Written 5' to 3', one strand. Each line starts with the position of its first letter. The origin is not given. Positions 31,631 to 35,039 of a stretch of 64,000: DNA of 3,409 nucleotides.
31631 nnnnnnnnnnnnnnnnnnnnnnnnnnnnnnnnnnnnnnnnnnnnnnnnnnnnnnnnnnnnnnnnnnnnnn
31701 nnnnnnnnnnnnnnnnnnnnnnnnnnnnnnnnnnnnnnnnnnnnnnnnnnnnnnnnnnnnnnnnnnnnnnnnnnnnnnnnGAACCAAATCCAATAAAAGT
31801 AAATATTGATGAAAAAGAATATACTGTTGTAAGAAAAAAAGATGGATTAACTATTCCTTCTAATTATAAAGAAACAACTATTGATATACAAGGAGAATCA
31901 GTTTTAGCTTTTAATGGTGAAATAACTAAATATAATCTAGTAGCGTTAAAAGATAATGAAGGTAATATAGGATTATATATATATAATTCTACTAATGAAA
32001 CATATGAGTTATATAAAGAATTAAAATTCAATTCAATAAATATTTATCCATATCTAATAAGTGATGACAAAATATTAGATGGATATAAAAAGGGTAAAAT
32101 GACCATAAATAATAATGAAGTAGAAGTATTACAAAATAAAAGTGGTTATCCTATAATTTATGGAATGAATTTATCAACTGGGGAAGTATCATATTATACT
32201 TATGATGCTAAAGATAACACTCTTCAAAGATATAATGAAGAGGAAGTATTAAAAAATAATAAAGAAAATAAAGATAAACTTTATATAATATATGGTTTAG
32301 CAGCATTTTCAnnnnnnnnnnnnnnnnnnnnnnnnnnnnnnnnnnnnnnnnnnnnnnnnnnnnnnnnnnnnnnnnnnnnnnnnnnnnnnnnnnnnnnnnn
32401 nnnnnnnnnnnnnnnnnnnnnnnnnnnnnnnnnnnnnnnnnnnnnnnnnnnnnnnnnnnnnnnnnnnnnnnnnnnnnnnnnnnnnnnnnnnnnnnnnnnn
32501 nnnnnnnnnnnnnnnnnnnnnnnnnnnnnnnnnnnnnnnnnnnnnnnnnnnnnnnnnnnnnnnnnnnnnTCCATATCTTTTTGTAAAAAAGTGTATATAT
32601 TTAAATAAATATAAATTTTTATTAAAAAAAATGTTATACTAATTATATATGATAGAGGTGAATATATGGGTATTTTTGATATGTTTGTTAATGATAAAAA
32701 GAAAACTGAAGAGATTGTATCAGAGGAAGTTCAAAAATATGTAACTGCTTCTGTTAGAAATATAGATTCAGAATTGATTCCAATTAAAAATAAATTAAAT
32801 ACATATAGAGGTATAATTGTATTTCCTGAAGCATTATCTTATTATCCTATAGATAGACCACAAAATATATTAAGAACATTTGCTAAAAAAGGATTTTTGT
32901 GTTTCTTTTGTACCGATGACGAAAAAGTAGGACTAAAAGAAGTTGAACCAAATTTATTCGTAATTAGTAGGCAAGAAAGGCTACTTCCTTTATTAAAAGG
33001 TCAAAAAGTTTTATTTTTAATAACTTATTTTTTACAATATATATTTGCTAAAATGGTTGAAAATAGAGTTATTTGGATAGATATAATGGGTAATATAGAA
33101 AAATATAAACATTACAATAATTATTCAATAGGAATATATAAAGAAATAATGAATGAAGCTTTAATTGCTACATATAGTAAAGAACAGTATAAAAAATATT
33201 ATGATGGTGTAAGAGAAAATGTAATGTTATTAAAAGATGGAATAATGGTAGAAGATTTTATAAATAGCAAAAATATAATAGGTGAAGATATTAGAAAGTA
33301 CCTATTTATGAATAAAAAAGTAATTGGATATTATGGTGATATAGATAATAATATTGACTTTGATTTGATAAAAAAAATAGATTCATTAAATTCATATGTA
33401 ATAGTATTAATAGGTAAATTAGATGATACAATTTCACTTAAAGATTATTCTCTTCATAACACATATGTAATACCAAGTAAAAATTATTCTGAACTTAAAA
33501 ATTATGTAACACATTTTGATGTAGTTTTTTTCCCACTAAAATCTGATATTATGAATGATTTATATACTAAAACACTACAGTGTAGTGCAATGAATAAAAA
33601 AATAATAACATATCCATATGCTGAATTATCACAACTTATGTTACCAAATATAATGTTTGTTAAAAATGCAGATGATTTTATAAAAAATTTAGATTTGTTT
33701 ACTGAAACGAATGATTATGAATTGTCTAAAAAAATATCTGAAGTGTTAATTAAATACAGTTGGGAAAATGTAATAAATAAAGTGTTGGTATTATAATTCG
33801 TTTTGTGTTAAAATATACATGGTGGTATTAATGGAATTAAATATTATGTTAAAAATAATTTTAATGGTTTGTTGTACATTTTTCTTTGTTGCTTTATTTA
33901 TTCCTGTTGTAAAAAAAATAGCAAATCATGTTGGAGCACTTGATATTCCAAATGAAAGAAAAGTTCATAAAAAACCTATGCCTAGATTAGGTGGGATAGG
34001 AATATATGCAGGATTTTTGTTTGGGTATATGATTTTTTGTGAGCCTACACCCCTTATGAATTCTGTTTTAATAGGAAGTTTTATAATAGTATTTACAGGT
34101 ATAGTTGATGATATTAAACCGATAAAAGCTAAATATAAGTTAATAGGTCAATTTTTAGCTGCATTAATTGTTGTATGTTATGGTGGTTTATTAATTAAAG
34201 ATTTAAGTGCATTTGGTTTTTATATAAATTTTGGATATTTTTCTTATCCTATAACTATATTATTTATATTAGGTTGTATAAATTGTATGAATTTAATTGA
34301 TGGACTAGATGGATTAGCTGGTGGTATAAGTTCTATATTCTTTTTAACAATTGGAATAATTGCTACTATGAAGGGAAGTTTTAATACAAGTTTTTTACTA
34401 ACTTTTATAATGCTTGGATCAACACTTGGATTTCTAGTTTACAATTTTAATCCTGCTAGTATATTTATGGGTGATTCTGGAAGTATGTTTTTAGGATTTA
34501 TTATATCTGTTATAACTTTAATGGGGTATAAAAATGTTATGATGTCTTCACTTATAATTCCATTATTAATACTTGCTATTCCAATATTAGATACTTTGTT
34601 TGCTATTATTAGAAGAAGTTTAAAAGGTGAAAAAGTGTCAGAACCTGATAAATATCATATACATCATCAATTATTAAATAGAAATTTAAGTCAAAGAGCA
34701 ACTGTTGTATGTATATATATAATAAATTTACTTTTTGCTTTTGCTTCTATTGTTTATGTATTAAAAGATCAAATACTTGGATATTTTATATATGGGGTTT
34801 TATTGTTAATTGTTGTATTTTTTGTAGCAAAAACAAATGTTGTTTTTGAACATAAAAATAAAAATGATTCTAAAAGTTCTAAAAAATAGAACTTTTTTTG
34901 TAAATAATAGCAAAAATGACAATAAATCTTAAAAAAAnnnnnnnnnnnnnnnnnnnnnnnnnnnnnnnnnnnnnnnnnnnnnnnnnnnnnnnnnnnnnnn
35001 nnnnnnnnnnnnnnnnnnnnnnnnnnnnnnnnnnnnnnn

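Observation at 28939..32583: Non-cellulosomal cohesin-dockerin pair: a dockerin-tagged SH3b/GH73-like peptidoglycan hydrolase co-transcribed with a membrane-anchored cohesin protein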

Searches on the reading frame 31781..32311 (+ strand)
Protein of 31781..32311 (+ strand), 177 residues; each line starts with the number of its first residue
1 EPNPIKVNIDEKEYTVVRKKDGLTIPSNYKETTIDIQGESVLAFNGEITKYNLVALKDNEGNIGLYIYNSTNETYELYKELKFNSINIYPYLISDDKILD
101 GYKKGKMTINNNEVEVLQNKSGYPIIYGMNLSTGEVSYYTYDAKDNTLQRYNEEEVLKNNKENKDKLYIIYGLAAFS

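Call 43: predict_structure(alignment_id=A3)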
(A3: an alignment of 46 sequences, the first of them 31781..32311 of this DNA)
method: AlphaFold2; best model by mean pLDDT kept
length: 177 residues; sequences in the alignment: 46
mean_pLDDT: 87.6   pTM: 0.73
mean pLDDT of the five models: 87.6, 87.4, 87.0, 86.6, 85.5
residues with pLDDT >= 90: 93; 70-90: 73; 50-70: 11; < 50: 0
segments of 3 or more residues with pLDDT < 50: none
pLDDT, mean of each block of 10 residues (from residue 1): 82 90 85 90 92 94 92 91 89 91 92 90 89 92 88 70 76 84
secondary structure, 60 per line:
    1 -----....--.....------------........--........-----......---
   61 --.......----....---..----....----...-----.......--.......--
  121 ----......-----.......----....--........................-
elements in order: E6-9 E12-16 E29-36 E39-46 E52-57 E63-69 E74-77 E87-90 E103-109 E112-118 E125-130 E136-142 E147-150 H153-176

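Call 45: fold_search(model_id=the predicted structure, library=pdb)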
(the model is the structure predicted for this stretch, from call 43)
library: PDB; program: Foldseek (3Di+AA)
matches with E <= 10: 426; with E <= 0.001: 0
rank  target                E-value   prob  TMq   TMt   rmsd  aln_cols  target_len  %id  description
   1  3bk5                  8.5e-02  0.20  0.17  0.13  15.3       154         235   11  Crystal structure of putative outer membrane lipoprotein-sorting protein domain from Vibrio parahaemolyticus (released 2008-02-05)
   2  8hq2_D                1.6e-01  0.21  0.18  0.09  15.6       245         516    8  Crystal structure of human ADAM22 in complex with human LGI1 mutant (released 2023-12-13)
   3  5y2z_H                2.2e-01  0.13  0.14  0.11  16.6       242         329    9  Crystal structure of human LGI1 EPTP-ADAM22 complex (released 2018-05-02)
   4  9kzc_B                2.3e-01  0.13  0.16  0.11  16.2       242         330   10  Cryo-EM structure of the LGI1 LRR-LGI1 EPTP-ADAM22 ECD complex (released 2025-06-25)
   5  5y31_B                2.5e-01  0.13  0.15  0.08  16.3       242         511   10  Crystal structure of human LGI1-ADAM22 complex (released 2018-05-02)
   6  3cka_A                2.9e-01  0.14  0.18  0.12  15.3       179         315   12  The crystal structure of OspA mutant (released 2009-03-17)
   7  5y2z_B                3.2e-01  0.11  0.15  0.12  16.2       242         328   10  Crystal structure of human LGI1 EPTP-ADAM22 complex (released 2018-05-02)
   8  8y6b_D                3.3e-01  0.12  0.15  0.09  16.0       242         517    9  Structure of human LGI1-ADAM22 complex in space group P212121 (released 2024-02-14)
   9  2z4h_A                3.3e-01  0.06  0.13  0.12  20.9       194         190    9  Crystal structure of the Cpx pathway activator NlpE from Escherichia coli (released 2007-09-04)
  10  7jwg_E                4.3e-01  0.14  0.20  0.16  14.7       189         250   14  OspA-Fab 221-7 complex structure (released 2021-09-08)
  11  9gcy_A                4.8e-01  0.12  0.17  0.09  13.3       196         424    9  Xenosiderophore-binding lipoprotein XusB from Bacteroides thetaiotaomicron (released 2025-08-13)
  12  2p4b_C                4.8e-01  0.06  0.13  0.10  17.9       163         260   13  Crystal structure of E.coli RseB (released 2007-05-22)
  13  9gcz_B                5.0e-01  0.10  0.17  0.09  14.5       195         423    8  XusB lipoprotein bound to ferric enterobactin (released 2025-08-13)
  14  8gex_B                5.3e-01  0.10  0.15  0.10  13.8       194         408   10  Crystal structure of the ferric enterobactin transporter (XusB) from Bacteroides thetaiotaomicron (released 2023-08-02)
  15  8gq6_A                5.3e-01  0.09  0.17  0.08  14.5       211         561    9  Cryo-EM Structure of the KBTBD2-CUL3-Rbx1 dimeric complex (released 2023-09-06)
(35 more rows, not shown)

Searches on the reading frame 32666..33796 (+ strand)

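Call 3: search_protein_families(library=pfam, proteins=[window:32666-33796:+], max_evalue=1)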
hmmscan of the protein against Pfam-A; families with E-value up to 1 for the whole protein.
window:32666-33796:+ (376 aa): 1 family
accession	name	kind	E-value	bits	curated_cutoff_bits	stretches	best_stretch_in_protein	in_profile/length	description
PF14148.11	YhdB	-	0.13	12.8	27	0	344-372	24-52/71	YhdB-like protein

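Call 69: search_protein_families(library=phrogs, proteins=[window:32666-33796:+], max_evalue=0.001)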
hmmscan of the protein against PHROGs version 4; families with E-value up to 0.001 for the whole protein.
window:32666-33796:+ (376 aa): 0 families

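Call 74: search_protein_families(library=ncbifam, proteins=[window:32666-33796:+], max_evalue=0.00001)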
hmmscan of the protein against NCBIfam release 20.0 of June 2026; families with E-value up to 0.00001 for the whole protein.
window:32666-33796:+ (376 aa): 0 families

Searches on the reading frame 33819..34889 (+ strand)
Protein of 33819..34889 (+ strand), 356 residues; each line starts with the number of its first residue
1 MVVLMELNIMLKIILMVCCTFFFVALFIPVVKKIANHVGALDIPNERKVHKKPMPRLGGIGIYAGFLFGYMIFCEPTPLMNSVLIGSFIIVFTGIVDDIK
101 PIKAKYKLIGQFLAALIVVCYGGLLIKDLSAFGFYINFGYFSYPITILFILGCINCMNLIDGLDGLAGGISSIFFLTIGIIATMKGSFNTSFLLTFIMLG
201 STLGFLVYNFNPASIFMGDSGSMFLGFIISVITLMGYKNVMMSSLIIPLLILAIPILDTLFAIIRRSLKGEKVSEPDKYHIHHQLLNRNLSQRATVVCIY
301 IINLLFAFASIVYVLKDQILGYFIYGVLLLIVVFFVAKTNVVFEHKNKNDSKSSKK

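Call 49: search_protein_families(library=pfam, proteins=[window:33819-34889:+], max_evalue=0.00001)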
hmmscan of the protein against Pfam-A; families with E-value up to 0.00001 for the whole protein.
window:33819-34889:+ (356 aa): 1 family
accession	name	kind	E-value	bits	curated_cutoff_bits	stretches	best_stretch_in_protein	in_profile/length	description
PF00953.26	Glycos_transf_4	-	3.2e-40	138.2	27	1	82-236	3-159/160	Glycosyl transferase family 4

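Call 74: search_protein_families(library=ncbifam, proteins=[window:33819-34889:+], max_evalue=0.00001)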
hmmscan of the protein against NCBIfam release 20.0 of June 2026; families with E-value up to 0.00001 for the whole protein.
window:33819-34889:+ (356 aa): 3 families
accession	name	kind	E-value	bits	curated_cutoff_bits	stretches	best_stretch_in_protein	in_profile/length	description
TIGR02380.1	ECA_wecA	exception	5.6e-47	160.5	326.05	1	18-338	5-335/346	UDP-N-acetylglucosamine--undecaprenyl-phosphate N-acetylglucosaminephosphotransferase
NF053644.1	MraY_archaea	equivalog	1.2e-33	116.9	450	1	103-308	149-337/340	pseudomurein biosynthesis MraY family phospho-N-acetylmuramoyl-pentapeptide-transferase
TIGR00445.1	mraY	equivalog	7.9e-25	88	192.05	1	29-312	10-316/321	phospho-N-acetylmuramoyl-pentapeptide-transferase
